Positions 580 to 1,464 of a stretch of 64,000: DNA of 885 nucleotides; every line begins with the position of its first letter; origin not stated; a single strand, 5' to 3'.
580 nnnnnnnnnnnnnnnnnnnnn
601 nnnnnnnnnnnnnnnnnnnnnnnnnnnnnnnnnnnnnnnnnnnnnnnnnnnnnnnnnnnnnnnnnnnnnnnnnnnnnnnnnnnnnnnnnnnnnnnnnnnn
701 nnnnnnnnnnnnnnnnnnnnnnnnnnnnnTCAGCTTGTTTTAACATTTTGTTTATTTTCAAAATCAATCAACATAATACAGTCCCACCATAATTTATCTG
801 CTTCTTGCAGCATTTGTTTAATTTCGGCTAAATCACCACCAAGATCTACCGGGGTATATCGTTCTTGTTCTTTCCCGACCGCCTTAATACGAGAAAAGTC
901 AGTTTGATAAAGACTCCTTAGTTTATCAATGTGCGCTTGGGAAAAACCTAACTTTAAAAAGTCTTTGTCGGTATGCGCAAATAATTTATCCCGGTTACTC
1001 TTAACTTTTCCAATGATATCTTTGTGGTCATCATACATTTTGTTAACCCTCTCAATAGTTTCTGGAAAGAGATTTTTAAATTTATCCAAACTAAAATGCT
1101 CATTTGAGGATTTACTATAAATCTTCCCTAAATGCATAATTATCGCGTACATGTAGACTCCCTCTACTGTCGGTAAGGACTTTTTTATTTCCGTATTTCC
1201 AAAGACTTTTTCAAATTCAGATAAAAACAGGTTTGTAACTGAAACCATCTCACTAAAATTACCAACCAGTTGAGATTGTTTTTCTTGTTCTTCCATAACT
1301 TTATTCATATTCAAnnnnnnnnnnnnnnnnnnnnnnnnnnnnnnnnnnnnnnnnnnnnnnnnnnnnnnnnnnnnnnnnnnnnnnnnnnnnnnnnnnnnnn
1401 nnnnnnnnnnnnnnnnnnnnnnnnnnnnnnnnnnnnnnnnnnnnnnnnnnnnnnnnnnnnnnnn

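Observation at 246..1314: Two overlapping paralogous HEPN-motif genes translationally coupled to guaA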

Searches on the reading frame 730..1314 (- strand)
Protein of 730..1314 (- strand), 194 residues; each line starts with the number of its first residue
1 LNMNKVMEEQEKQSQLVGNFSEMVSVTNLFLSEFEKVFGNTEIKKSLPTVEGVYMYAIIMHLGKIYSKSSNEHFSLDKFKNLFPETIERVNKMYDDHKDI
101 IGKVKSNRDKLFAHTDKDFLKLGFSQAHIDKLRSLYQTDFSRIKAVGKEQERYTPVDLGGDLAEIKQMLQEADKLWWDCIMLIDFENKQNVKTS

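Call 3: search_protein_families(library=pfam, proteins=[window:730-1314:-], max_evalue=10)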
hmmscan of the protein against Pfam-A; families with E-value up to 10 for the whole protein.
window:730-1314:- (194 aa): 5 families
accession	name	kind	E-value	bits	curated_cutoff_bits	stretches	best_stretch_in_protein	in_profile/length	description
PF18734.6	HEPN_AbiU2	-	1.2e-07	31.9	26.8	1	54-126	49-145/193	AbiU2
PF09447.15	Cnl2_NKP2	-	0.026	15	27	1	72-96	17-44/65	Cnl2/NKP2 family protein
PF24487.1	NDC80_loop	-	0.034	14.2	27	1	53-119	76-142/233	Kinetochore protein NDC80 loop region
PF10585.14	UBA_E1_SCCH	-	0.04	14.3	21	1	74-109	10-45/254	Ubiquitin-activating enzyme, SCCH domain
PF15177.11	IL28A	-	0.16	12.2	27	1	75-114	5-45/157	Interleukin-28A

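Call 4: search_protein_families(library=padloc, proteins=[window:730-1314:-], max_evalue=10)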
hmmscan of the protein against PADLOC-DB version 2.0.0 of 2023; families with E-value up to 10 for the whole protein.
window:730-1314:- (194 aa): 0 families

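Call 6: search_protein_families(library=ncbifam, proteins=[window:730-1314:-], max_evalue=10)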
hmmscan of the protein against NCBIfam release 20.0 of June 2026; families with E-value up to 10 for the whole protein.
window:730-1314:- (194 aa): 0 families

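Call 12: find_homologous_proteins(query=window:730-1308:-)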
Query window:730-1308:- (192 aa): 8 proteins with E <= 0.001 among 54 candidates.
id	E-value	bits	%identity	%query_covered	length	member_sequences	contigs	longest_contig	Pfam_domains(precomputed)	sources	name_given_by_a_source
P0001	9.1e-122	422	100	100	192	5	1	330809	PF18734.7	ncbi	ncbi:MAG: hypothetical protein AAB421_00760 [Patescibacteria group bacterium]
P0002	1.2e-82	294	73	93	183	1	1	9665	-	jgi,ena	-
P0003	1.8e-80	287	72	94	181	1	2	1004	PF18734.7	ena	-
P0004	9.2e-77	275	69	93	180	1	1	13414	PF18734.7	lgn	-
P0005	3.7e-75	270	67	94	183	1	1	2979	-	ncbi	-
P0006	6.0e-75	269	65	94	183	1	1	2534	PF18734.7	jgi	jgi:hypothetical protein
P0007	3.8e-59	218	58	93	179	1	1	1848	PF18734.7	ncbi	-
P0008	1.1e-48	184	51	92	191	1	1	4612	PF18734.7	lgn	-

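Call 24: find_encoding_contigs(protein=P0002, flank=6000, max_places=3)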
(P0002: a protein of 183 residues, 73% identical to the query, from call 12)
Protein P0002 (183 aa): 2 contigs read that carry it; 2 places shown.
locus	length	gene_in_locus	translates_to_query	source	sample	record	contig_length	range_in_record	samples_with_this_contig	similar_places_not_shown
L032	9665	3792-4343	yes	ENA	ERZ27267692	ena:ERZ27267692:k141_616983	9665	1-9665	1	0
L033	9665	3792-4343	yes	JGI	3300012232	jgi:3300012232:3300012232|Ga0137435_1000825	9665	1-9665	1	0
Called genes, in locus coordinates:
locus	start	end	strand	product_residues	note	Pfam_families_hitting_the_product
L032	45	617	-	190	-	-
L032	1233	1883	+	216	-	PF02698:DUF218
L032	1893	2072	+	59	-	-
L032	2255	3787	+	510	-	PF00117:GATase, PF07722:Peptidase_C26 (weak), PF02540:NAD_synthase (weak), PF00958:GMP_synt_C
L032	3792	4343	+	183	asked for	-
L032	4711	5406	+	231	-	-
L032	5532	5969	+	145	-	PF08327:AHSA1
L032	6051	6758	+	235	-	-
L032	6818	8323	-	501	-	PF00989:PAS, PF08448:PAS_4 (weak), PF13188:PAS_8, PF13426:PAS_9, PF08447:PAS_3, PF00512:HisKA, PF02518:HATPase_c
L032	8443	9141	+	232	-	PF13302:Acetyltransf_3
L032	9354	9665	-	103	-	?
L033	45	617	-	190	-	-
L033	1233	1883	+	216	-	PF02698:DUF218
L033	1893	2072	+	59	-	-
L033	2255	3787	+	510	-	PF00117:GATase, PF07722:Peptidase_C26 (weak), PF02540:NAD_synthase (weak), PF00958:GMP_synt_C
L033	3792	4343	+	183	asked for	-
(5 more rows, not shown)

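Call 25: find_encoding_contigs(protein=P0004, flank=6000, max_places=3)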
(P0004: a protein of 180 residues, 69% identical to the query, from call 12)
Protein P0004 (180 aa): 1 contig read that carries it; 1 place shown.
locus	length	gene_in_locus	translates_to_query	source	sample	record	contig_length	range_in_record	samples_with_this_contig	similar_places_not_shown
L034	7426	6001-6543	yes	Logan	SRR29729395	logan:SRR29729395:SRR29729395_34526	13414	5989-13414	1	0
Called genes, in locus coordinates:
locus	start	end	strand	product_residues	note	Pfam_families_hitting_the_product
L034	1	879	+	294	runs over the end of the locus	-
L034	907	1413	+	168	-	PF00293:NUDIX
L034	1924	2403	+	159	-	-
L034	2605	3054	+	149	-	PF11127:YgaP-like_TM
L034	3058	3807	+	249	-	PF09509:Hypoth_Ymh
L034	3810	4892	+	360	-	PF13651:EcoRI_methylase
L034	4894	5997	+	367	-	PF03235:GmrSD_N, PF01844:HNH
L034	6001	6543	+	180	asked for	PF18734:HEPN_AbiU2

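Call 26: find_encoding_contigs(protein=P0008, flank=6000, max_places=3)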
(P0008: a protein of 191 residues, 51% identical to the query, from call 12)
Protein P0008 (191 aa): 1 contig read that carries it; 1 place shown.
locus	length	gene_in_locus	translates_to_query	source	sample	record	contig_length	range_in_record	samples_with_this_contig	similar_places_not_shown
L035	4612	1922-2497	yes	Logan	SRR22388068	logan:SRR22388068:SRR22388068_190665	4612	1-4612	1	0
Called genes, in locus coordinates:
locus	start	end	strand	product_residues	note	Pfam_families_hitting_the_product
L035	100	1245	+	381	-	-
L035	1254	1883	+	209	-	-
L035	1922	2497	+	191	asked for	PF18734:HEPN_AbiU2 (weak)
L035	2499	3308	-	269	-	PF00300:His_Phos_1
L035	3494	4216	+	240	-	PF01978:TrmB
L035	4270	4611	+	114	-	?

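Call 31: search_protein_families(library=pfam, proteins=[L032:4711-5406:+, L035:1254-1883:+], max_evalue=0.1)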
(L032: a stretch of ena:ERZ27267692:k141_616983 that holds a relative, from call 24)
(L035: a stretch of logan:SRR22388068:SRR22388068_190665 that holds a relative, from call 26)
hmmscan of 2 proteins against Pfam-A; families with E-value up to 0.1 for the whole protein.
L032:4711-5406:+ (231 aa): 2 families
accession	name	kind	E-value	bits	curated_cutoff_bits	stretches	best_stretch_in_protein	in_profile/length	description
PF07676.18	PD40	-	0.016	15.6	20.9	0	111-123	14-26/38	WD40-like Beta Propeller Repeat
PF12685.13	SpoIIIAH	-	0.046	14.1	30.6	0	3-37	1-26/191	SpoIIIAH-like protein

L035:1254-1883:+ (209 aa): 0 families

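Call 36: find_homologous_proteins(query=A1, max_evalue=0.001)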
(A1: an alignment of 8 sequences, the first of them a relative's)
Query A1 (8 sequences) (192 aa, profile of the alignment): 15 proteins with E <= 0.001 among 3296 candidates.
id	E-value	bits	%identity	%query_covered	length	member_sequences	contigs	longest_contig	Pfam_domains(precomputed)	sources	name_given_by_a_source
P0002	2.6e-99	348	73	93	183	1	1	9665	-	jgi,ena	-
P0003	1.5e-97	343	72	94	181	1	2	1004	PF18734.7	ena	-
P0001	5.2e-97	341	100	100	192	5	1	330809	PF18734.7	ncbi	ncbi:MAG: hypothetical protein AAB421_00760 [Patescibacteria group bacterium]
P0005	4.1e-96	338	67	94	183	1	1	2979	-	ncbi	-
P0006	1.0e-95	337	65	94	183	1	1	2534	PF18734.7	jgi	jgi:hypothetical protein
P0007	2.7e-89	316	58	93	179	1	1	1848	PF18734.7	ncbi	-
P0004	2.2e-88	313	69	93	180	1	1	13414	PF18734.7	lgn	-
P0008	7.5e-84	298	51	92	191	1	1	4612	PF18734.7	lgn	-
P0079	1.4e-46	176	100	53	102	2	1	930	-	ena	-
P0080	4.3e-38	149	40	86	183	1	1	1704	-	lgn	-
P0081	1.2e-36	144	34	88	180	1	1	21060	-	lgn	-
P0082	3.8e-35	139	36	86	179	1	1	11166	-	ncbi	-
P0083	1.6e-33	134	35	91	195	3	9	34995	-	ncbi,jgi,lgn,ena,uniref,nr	ncbi:MAG: hypothetical protein COV91_03815 [Candidatus Taylorbacteria bacterium CG11_big_fil_rev_8_2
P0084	4.4e-29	119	37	76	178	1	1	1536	PF18734.7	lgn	-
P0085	1.9e-28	117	34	87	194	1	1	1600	PF18734.7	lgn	-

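Call 40: find_encoding_contigs(protein=P0083, flank=5000, max_places=4)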
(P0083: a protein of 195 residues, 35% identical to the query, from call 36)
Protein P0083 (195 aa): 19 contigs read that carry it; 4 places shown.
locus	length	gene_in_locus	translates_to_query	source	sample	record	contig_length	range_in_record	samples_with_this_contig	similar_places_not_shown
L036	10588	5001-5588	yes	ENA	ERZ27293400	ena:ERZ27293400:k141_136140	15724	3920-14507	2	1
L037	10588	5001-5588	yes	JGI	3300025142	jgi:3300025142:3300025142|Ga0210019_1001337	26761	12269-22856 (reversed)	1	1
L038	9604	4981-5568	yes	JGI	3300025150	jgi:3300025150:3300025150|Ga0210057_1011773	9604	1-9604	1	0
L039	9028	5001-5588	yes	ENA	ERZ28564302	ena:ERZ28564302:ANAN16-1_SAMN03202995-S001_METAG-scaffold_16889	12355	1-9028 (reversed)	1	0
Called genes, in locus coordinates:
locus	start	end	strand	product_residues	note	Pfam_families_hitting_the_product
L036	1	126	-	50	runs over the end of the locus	-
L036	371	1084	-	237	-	PF12686:DUF3800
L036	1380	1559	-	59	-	-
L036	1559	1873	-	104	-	-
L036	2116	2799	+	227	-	PF20582:UPF0758_N, PF12826:HHH_2, PF14520:HHH_5, PF00633:HHH (weak), PF04002:RadC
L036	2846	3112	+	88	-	-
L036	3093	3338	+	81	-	-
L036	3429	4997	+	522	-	PF01555:N6_N4_Mtase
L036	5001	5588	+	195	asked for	-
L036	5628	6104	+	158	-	-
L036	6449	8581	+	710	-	PF04851:ResIII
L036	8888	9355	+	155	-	-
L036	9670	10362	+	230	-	PF01381:HTH_3, PF12844:HTH_19, PF13443:HTH_26 (weak), PF13560:HTH_31, PF20432:Xre-like-HTH (weak), PF13274:SocA_Panacea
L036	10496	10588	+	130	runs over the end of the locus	-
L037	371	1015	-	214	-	PF12686:DUF3800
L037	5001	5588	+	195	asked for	-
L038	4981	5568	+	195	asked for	-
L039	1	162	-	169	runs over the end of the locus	-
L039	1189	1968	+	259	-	PF20582:UPF0758_N, PF12826:HHH_2, PF14520:HHH_5, PF00633:HHH (weak), PF04002:RadC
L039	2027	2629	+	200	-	PF13338:AbiEi_4 (weak)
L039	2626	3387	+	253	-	PF08843:AbiEii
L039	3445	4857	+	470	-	-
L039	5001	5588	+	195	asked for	-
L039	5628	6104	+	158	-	-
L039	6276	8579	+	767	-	PF04851:ResIII, PF00270:DEAD (faint)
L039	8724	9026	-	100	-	?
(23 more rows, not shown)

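Call 41: find_encoding_contigs(protein=P0081, flank=5000, max_places=2)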
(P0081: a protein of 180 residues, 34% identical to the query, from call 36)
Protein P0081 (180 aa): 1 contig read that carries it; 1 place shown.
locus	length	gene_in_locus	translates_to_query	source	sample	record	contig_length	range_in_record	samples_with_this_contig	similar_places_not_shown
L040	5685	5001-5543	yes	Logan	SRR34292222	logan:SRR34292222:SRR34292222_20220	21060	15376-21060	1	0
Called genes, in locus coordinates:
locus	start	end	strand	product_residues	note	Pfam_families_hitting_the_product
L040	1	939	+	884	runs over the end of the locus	PF02463:SMC_N (faint), PF13191:AAA_16 (faint), PF13481:AAA_25 (faint), PF13555:AAA_29 (faint), PF00005:ABC_tran (faint), PF13304:AAA_21 (faint), PF17760:UvrA_inter, PF00684:DnaJ_CXXCXGXG (faint)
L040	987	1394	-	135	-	-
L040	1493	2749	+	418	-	PF02151:UVR (weak), PF08459:UvrC_RNaseH_dom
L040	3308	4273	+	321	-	PF01820:Dala_Dala_lig_N, PF07478:Dala_Dala_lig_C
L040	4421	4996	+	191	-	-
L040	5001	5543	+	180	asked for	-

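Call 42: find_encoding_contigs(protein=P0082, flank=5000, max_places=2)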
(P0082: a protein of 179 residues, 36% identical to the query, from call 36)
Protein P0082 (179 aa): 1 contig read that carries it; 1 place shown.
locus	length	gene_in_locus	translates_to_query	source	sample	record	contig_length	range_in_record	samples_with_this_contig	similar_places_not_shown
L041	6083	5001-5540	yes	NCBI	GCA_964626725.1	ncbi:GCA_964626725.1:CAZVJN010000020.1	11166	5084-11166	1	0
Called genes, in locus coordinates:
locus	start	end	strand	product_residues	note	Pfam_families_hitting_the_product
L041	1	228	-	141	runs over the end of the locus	-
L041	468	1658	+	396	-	PF10095:DUF2333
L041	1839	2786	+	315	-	PF09587:PGA_cap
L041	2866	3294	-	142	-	-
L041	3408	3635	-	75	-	-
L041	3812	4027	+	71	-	-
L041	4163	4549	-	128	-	-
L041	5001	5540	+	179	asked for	-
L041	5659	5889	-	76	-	-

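Call 43: search_protein_families(library=pfam, proteins=[L036:5628-6104:+, L040:4421-4996:+, L036:5001-5588:+, L040:5001-5543:+, L041:5001-5540:+, L039:3445-4857:+, L035:100-1245:+, L036:8888-9355:+], max_evalue=1)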
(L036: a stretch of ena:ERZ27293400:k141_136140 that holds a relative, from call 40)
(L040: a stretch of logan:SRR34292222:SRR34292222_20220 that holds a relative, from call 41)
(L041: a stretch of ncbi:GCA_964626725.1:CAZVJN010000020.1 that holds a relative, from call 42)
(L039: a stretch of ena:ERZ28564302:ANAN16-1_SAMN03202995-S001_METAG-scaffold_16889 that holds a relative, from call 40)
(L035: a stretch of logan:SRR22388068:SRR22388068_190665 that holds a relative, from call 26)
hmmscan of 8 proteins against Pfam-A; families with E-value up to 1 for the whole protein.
L036:5628-6104:+ (158 aa): 1 family
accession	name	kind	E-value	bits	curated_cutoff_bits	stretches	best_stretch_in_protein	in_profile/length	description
PF18798.6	LPD3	-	0.00086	19.9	27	1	11-131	5-113/114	Large polyvalent protein-associated domain 3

L040:4421-4996:+ (191 aa): 0 families

L036:5001-5588:+ (195 aa): 3 families
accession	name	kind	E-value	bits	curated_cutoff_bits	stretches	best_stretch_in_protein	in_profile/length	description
PF18734.6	HEPN_AbiU2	-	0.0094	15.9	26.8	1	79-114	106-138/193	AbiU2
PF17117.11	DUF5104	-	0.13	13.2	27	1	96-133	59-98/107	Domain of unknown function (DUF5104)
PF23854.1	DUF7217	-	0.14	12.3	29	1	43-122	133-211/238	Domain of unknown function (DUF7217)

L040:5001-5543:+ (180 aa): 4 families
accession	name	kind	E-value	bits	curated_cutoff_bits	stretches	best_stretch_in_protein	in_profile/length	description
PF18734.6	HEPN_AbiU2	-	0.0021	18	26.8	1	78-170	102-172/193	AbiU2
PF08283.16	Gemini_AL1_M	-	0.032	14.8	24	1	21-82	11-74/107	Geminivirus rep protein central domain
PF07729.17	FCD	-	0.051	14.4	24.3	1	82-163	24-104/125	FCD domain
PF07952.17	Toxin_trans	-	0.091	12.4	25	1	71-139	205-273/323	Clostridium neurotoxin, Translocation domain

L041:5001-5540:+ (179 aa): 4 families
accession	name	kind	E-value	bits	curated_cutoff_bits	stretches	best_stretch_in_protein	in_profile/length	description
PF18734.6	HEPN_AbiU2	-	0.00087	19.3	26.8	1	36-109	45-138/193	AbiU2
PF08283.16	Gemini_AL1_M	-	0.13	12.8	24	0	30-71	27-68/107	Geminivirus rep protein central domain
PF09074.15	Mer2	-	0.13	12.5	27.7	0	86-122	124-160/193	Mer2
PF12105.13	SpoU_methylas_C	-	0.21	11.7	25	1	106-133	16-45/54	SpoU, rRNA methylase, C-terminal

L039:3445-4857:+ (470 aa): 3 families
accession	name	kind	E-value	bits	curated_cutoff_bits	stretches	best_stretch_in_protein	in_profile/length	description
PF01555.25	N6_N4_Mtase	-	6.3e-41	141.2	26.7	1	60-385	1-219/221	DNA methylase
PF03602.21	Cons_hypoth95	-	0.005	17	24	1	21-82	77-133/182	Conserved hypothetical protein 95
PF02086.21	MethyltransfD12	-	0.12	12.5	22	0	61-80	177-199/253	D12 class N6 adenine-specific DNA methyltransferase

L035:100-1245:+ (381 aa): 2 families
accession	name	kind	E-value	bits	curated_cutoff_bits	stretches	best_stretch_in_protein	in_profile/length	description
PF01607.29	CBM_14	-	0.18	12.4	22.1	0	219-238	26-45/53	Chitin binding Peritrophin-A domain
PF23308.1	TSP1_TSH7A-B_C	-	0.54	10.6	27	1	222-242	1-21/40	THS7A/B C-terminal TSP1 domain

L036:8888-9355:+ (155 aa): 1 family
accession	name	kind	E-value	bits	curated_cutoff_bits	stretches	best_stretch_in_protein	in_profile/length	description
PF14931.11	IFT20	-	0.035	14.7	27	1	60-88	81-109/119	Intraflagellar transport complex B, subunit 20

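Call 46: predict_structure(alignment_id=A5)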
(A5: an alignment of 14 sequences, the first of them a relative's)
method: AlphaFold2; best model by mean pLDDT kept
length: 192 residues; sequences in the alignment: 14
mean_pLDDT: 87.5   pTM: 0.82
mean pLDDT of the five models: 87.5, 87.4, 87.2, 87.1, 85.0
residues with pLDDT >= 90: 116; 70-90: 55; 50-70: 18; < 50: 3
segments of 3 or more residues with pLDDT < 50: 111-113
pLDDT, mean of each block of 10 residues (from residue 1): 71 90 96 95 93 94 90 90 94 93 77 62 93 94 84 93 97 90 72 56
secondary structure, 60 per line:
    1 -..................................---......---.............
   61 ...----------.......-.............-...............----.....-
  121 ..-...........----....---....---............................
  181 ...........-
elements in order: H2-35 H39-44 H48-63 H74-80 H82-94 H96-110 H115-119 H124-134 H153-191

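Call 50: fold_search(model_id=the predicted structure, library=pdb)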
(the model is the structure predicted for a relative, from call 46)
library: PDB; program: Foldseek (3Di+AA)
matches with E <= 10: 143; with E <= 0.001: 0
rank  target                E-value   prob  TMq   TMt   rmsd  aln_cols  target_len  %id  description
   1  8tn1_A                6.3e-01  0.72  0.38  0.46   7.2       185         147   10  De novo designed protein binds poly ADP ribose polymerase inhibitors (PARPi) - apo (released 2024-04-24)
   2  8ec3                  9.4e-01  0.16  0.25  0.28  13.1       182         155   13  The crystal structure of the complement inhibitory domain of Borrelia hermsii FbpC. (released 2023-06-07)
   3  6k4j                  9.8e-01  0.15  0.23  0.21  14.4       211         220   10  Crystal Structure of the the CD9 (released 2020-05-13)
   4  4u5a_D                9.8e-01  0.12  0.22  0.23  13.3       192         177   12  Sporozoite Protein for Cell Traversal (released 2014-12-24)
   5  3c98_B                1.0e+00  0.14  0.24  0.21  15.9       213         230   13  Revised structure of the munc18a-syntaxin1 complex (released 2008-03-25)
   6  8otz_BQ               1.3e+00  0.10  0.22  0.13  21.9       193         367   15  48-nm repeat of the native axonemal doublet microtubule from bovine sperm (released 2023-11-22)
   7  6iko_A                1.5e+00  0.15  0.28  0.19  37.8       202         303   11  Crystal structure of mouse GAS7cb (released 2019-10-16)
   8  6ikn_A                1.8e+00  0.09  0.23  0.16  39.3       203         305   13  Crystal structure of the GAS7 F-BAR domain (released 2019-10-16)
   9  6z0c_A                1.8e+00  0.07  0.20  0.20  16.9       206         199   12  Structure of in silico modelled artificial Maquette-3 protein (released 2021-03-17)
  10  6z0c_C                1.8e+00  0.05  0.16  0.15  25.1       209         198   11  Structure of in silico modelled artificial Maquette-3 protein (released 2021-03-17)
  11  1i4l_B                2.0e+00  0.10  0.22  0.24  25.4       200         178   12  CRYSTAL STRUCTURE ANALYSIS OF RAC1-GDP IN COMPLEX WITH ARFAPTIN (P41) (released 2001-05-16)
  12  9zm0_A                2.0e+00  0.04  0.16  0.13  26.0       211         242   16  Crystal structure of monomeric Atg23 (released 2026-01-07)
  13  6upw_L                2.0e+00  0.25  0.33  0.39   9.3       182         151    9  Metavinculin ABD-F-actin complex (released 2020-09-30)
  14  5tcx                  2.0e+00  0.10  0.23  0.21  14.1       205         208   11  Crystal structure of human tetraspanin CD81 (released 2016-11-09)
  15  8w6e_A                2.3e+00  0.21  0.34  0.37  10.8       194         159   12  De novo design of HBC599 binder (released 2024-11-27)
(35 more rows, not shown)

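Call 52: search_solved_structures(query=A5, max_evalue=10)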
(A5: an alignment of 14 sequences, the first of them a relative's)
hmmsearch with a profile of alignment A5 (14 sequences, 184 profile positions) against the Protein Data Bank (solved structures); distinct sequences matched with E-value up to 10: 6.
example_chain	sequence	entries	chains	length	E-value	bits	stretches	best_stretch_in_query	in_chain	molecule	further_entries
2vty_A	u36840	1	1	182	0.059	16.2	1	5-95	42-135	PROTEIN F1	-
5jw9_B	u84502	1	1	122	0.12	15.2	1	109-172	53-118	RNA polymerase II elongation factor ELL2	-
5ajk_A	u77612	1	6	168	0.12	15.1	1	6-95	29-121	HOMOLOG OF VACCINIA VIRUS CDS F1L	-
3fay_A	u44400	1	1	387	0.14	14.9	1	43-90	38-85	Ras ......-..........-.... protein IQGAP1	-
6r17_A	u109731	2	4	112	0.16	14.8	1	77-124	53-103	Synaptonemal complex central element protein 2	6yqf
5cjp_E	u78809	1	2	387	0.55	13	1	43-90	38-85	Ras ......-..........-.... protein IQGAP2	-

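Call 62: find_encoding_contigs(protein=P0005, flank=3000, max_places=2)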
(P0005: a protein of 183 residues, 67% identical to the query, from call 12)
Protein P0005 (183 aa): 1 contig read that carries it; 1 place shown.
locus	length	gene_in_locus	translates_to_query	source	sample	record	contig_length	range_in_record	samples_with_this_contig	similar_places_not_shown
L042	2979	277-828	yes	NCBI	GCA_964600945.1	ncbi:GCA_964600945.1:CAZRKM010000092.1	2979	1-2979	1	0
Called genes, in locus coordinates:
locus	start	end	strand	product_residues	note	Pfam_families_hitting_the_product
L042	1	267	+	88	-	?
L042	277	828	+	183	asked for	-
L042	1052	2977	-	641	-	?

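Call 63: find_encoding_contigs(protein=P0006, flank=3000, max_places=2)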
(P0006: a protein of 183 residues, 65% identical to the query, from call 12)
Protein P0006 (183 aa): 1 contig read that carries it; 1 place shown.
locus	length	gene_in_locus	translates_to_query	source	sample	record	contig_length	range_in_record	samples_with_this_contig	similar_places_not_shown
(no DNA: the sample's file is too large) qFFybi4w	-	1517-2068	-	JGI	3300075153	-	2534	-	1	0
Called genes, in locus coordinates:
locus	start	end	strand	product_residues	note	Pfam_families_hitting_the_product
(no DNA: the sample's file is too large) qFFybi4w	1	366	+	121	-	?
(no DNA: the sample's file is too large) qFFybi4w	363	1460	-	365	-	PF01170:UPF0020 (faint), PF01555:N6_N4_Mtase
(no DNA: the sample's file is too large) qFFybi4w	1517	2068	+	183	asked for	PF18734:HEPN_AbiU2 (weak)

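Call 64: find_encoding_contigs(protein=P0007, flank=3000, max_places=2)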
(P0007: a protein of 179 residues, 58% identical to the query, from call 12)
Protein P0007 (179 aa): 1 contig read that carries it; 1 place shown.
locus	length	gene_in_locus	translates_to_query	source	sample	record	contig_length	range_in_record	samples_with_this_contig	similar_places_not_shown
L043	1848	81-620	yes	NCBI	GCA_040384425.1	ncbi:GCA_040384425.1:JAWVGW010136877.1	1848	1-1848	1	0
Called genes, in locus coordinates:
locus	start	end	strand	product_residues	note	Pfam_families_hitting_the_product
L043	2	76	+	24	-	?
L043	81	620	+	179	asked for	PF18734:HEPN_AbiU2 (weak)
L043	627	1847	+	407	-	?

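Call 72: search_dna_similar(query=window:730-1296:-, collection=phages, mode=protein, max_evalue=0.001)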
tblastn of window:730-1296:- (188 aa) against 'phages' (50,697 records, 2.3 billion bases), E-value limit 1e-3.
No match.
